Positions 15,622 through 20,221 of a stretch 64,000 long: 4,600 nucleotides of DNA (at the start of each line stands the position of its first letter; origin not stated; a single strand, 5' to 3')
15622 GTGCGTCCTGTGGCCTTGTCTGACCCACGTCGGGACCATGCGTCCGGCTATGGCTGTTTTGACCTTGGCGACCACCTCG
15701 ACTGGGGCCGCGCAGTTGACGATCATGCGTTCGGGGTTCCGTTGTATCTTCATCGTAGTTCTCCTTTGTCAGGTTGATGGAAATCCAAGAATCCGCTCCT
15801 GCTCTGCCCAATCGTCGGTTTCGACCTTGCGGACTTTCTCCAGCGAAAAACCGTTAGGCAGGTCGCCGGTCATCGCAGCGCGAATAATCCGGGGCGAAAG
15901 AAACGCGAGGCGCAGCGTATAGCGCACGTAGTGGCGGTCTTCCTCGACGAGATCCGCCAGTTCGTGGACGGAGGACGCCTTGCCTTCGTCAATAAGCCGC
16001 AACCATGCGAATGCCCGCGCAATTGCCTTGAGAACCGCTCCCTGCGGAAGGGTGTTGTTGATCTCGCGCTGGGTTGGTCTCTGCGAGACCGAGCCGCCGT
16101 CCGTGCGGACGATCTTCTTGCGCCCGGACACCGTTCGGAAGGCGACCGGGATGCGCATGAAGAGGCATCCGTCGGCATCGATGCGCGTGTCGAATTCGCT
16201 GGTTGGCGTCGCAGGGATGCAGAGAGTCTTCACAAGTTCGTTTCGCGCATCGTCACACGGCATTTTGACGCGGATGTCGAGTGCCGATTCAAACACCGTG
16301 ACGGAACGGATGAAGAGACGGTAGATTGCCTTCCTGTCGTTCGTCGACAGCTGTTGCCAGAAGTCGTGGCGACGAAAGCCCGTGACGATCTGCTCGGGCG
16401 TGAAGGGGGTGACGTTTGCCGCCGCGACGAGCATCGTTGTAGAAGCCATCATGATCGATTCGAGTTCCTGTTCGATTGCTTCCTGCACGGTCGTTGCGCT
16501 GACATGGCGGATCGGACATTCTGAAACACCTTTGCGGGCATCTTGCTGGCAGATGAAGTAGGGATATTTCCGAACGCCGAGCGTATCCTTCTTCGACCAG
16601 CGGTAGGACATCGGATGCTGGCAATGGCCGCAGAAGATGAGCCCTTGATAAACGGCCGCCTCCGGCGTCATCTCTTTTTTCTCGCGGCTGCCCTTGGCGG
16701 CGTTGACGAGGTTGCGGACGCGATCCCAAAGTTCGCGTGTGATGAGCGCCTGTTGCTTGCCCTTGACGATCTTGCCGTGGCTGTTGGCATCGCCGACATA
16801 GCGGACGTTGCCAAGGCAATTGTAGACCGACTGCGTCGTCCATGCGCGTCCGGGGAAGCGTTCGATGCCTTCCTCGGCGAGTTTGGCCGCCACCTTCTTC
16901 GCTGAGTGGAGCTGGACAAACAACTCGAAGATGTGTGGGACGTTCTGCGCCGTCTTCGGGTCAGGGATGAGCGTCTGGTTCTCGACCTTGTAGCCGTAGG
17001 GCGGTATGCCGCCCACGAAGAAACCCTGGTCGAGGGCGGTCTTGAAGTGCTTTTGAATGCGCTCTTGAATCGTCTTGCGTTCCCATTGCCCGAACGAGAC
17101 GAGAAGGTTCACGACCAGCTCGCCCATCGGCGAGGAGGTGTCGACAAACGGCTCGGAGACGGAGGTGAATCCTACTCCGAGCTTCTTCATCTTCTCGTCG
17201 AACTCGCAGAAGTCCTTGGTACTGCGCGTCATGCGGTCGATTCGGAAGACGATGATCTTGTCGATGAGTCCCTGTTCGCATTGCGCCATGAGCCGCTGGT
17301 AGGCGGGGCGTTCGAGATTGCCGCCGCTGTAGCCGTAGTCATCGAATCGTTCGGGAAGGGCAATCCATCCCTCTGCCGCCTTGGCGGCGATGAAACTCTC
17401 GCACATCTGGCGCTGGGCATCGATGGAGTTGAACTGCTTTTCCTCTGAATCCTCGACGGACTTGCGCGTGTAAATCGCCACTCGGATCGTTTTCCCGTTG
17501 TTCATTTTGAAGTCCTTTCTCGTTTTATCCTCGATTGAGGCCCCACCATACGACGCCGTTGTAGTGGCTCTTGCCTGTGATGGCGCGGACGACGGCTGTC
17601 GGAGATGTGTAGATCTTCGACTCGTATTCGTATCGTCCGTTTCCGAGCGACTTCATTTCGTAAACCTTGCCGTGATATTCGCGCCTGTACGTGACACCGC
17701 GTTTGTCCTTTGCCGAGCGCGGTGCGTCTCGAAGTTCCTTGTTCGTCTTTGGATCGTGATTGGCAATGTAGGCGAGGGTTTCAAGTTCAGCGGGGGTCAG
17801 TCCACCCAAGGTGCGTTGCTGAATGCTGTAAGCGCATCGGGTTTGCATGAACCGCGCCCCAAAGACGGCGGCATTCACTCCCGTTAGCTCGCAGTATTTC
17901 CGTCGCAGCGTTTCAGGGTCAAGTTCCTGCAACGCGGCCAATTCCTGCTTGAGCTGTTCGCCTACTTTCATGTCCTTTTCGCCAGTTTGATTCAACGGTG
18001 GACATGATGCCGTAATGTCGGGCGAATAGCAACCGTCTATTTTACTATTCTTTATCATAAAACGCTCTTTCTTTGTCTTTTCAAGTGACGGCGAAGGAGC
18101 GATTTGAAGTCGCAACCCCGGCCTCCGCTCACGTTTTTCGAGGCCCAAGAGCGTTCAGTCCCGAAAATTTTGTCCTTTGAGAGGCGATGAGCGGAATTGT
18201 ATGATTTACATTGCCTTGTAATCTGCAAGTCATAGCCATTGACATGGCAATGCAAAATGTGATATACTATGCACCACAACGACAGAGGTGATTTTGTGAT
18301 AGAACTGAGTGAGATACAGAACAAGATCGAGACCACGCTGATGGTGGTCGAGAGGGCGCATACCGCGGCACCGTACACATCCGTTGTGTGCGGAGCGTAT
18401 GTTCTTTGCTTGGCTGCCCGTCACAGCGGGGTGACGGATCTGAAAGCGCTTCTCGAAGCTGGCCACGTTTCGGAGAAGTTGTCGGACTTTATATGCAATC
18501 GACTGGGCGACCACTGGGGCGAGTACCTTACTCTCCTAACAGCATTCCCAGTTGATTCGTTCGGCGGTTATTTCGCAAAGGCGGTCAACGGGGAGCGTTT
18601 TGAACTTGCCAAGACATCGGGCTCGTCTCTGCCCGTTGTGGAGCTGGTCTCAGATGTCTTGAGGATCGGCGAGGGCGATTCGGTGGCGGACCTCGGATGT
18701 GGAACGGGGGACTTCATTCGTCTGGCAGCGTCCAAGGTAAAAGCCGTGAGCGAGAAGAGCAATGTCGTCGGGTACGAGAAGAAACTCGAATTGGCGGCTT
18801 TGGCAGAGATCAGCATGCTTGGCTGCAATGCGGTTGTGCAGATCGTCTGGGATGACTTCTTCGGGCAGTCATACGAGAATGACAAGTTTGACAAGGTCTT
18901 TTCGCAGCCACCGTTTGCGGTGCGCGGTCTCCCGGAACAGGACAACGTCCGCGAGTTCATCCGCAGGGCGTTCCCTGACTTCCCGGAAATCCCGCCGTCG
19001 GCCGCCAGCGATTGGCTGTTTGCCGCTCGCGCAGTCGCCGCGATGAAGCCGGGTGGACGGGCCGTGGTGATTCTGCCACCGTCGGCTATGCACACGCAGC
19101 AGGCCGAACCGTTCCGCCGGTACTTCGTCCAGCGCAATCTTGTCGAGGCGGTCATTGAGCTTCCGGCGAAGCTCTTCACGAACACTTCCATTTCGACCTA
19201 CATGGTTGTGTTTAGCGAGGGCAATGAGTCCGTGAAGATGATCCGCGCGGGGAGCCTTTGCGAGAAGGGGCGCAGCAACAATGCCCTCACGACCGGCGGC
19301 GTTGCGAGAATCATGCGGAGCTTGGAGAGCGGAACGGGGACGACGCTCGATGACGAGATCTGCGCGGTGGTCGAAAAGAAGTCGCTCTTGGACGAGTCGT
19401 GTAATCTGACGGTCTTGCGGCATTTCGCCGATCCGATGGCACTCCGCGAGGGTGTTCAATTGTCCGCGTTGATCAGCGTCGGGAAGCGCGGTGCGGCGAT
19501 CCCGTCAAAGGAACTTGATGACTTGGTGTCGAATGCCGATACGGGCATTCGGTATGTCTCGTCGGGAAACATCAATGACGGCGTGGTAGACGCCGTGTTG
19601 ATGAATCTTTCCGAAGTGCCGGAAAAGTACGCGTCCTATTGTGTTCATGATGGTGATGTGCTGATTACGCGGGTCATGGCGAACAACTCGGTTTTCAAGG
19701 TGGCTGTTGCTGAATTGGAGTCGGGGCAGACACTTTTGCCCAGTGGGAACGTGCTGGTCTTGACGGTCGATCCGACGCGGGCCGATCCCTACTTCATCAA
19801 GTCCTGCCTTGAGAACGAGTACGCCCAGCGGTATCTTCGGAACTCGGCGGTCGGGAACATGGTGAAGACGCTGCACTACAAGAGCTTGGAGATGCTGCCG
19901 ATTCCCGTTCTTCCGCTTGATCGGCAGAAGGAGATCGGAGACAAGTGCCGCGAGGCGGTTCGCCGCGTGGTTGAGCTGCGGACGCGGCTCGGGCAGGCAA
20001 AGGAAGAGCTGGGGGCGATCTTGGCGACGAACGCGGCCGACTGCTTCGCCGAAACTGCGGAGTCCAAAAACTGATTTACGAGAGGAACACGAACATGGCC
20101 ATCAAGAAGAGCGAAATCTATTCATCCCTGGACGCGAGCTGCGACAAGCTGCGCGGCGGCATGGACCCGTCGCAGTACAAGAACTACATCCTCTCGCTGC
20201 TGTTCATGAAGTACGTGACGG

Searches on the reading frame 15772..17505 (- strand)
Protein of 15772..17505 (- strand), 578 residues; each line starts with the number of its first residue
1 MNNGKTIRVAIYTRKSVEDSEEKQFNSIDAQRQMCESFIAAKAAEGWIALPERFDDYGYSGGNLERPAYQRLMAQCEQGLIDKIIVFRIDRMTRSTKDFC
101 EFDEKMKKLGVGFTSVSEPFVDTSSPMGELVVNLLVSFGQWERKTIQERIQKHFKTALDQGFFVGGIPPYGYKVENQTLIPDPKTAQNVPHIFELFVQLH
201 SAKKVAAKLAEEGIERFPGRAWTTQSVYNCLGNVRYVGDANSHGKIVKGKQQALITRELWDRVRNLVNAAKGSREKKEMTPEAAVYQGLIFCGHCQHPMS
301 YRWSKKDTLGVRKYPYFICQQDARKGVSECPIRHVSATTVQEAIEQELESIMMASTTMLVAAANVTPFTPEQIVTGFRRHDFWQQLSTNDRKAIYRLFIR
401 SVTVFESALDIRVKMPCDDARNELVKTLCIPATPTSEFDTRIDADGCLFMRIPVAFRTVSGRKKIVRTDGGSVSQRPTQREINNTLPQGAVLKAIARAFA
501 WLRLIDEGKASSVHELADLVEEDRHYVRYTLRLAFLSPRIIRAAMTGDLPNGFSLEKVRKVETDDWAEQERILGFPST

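Call 29: search_protein_families(library=pfam, proteins=[window:15772-17505:-], max_evalue=0.001)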
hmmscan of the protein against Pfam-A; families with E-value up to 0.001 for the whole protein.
window:15772-17505:- (578 aa): 3 families
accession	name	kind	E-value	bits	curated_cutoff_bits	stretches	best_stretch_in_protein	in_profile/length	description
PF00239.26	Resolvase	-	3.4e-29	102.3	23.3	1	9-161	1-143/145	Resolvase, N terminal domain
PF07508.19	Recombinase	-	4.1e-13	49.9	21.1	1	183-266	1-98/102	Recombinase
PF13408.12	Zn_ribbon_recom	-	6.8e-12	46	25.3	1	286-348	2-57/58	Recombinase zinc beta ribbon domain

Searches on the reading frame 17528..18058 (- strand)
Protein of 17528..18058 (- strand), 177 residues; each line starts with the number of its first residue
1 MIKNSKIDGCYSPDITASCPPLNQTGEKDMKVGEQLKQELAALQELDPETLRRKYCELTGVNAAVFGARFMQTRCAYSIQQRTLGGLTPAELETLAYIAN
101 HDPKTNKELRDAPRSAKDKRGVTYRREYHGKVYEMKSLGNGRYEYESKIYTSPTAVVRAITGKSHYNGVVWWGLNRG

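Call 29: search_protein_families(library=pfam, proteins=[window:17528-18058:-], max_evalue=0.001)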
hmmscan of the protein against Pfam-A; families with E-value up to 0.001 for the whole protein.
window:17528-18058:- (177 aa): 1 family
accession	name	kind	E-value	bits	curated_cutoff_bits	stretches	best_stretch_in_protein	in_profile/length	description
PF11149.13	DUF2924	-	4.1e-24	85.8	31.2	1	38-174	2-134/135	Protein of unknown function (DUF2924)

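Call 66: search_protein_families(library=phrogs, proteins=[window:17528-18058:-], max_evalue=0.01)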
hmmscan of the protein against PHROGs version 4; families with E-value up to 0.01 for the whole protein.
window:17528-18058:- (177 aa): 1 family
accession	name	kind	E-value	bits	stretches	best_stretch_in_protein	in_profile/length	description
phrog_11806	-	unknown function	6.3e-21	75.9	1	32-175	5-145/154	-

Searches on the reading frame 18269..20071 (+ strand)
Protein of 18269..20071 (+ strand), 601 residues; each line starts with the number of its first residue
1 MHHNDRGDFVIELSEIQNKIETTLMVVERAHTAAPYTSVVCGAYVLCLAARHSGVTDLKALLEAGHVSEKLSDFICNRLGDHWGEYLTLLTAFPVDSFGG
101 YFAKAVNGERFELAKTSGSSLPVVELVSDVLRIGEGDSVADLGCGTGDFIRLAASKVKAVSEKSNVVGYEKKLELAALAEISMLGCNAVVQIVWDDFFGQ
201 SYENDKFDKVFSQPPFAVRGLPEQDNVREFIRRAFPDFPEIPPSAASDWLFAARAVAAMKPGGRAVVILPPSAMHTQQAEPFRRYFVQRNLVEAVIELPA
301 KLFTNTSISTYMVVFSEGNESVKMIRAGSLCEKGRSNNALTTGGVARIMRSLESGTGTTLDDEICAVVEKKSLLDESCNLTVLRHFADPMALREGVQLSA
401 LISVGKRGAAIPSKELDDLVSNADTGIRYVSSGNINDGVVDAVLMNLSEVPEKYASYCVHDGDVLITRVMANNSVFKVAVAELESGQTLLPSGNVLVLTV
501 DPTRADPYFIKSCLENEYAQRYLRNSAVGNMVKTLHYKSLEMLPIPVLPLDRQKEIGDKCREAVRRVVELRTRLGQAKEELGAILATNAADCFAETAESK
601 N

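Call 29: search_protein_families(library=pfam, proteins=[window:18269-20071:+], max_evalue=0.001)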
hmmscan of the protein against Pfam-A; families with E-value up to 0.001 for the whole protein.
window:18269-20071:+ (601 aa): 4 families
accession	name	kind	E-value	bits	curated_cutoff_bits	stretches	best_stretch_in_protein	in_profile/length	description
PF02384.22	N6_Mtase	-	9.7e-31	107.7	20.4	1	122-387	33-304/311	N-6 DNA Methylase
PF05175.20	MTS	-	2.1e-06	27.9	23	1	135-234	31-126/170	Methyltransferase small domain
PF13847.12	Methyltransf_31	-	6.9e-05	23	27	1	135-219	3-85/145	Methyltransferase domain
PF13649.12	Methyltransf_25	-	0.00013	23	27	1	139-223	1-81/97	Methyltransferase domain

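Call 90: search_protein_families(library=padloc, proteins=[window:18269-20071:+], max_evalue=0.001)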
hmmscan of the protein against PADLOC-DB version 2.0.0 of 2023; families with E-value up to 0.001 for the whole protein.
window:18269-20071:+ (601 aa): 80 families (the best 25 are shown)
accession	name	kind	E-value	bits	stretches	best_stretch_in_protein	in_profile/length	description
PDLC04134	mad2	-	1.3e-22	78.3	1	122-347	278-479/492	mads_2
PDLC03029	MTase_I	-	1.8e-18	64.4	1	137-333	208-424/661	Type I methyltransferase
PDLC03100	Specificity_I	-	2.2e-17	61.6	1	393-579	196-378/392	Type I specificity subunit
PDLC03022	MTase_I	-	3.9e-17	59.9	1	200-420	293-502/857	Type I methyltransferase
PDLC03021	MTase_I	-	1.3e-15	55.2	1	122-321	171-381/491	Type I methyltransferase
PDLC03037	MTase_I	-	5.9e-15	52.5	2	135-317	202-377/751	Type I methyltransferase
PDLC03027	MTase_I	-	1.7e-14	51.3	1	137-387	184-438/810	Type I methyltransferase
PDLC03624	REase_MTase_IIG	-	7.3e-14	48.6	1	119-312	433-642/1271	Type IIG restriction enzyme-methyltransferase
PDLC03107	Specificity_I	-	1e-13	49.2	1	372-577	171-376/392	Type I specificity subunit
PDLC04137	mad5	-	1.2e-13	49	1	413-583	21-182/392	mads_5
PDLC03179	Specificity_I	-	2e-13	48.1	1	389-579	387-574/589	Type I specificity subunit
PDLC03069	Specificity_I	-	7.9e-13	46.3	1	424-578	219-372/387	Type I specificity subunit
PDLC03038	MTase_I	-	1.2e-12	44.5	1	73-407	126-471/896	Type I methyltransferase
PDLC03089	Specificity_I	-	9e-12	42.8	1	422-558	29-163/446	Type I specificity subunit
PDLC03096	Specificity_I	-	2.4e-11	41.1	1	419-593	389-563/658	Type I specificity subunit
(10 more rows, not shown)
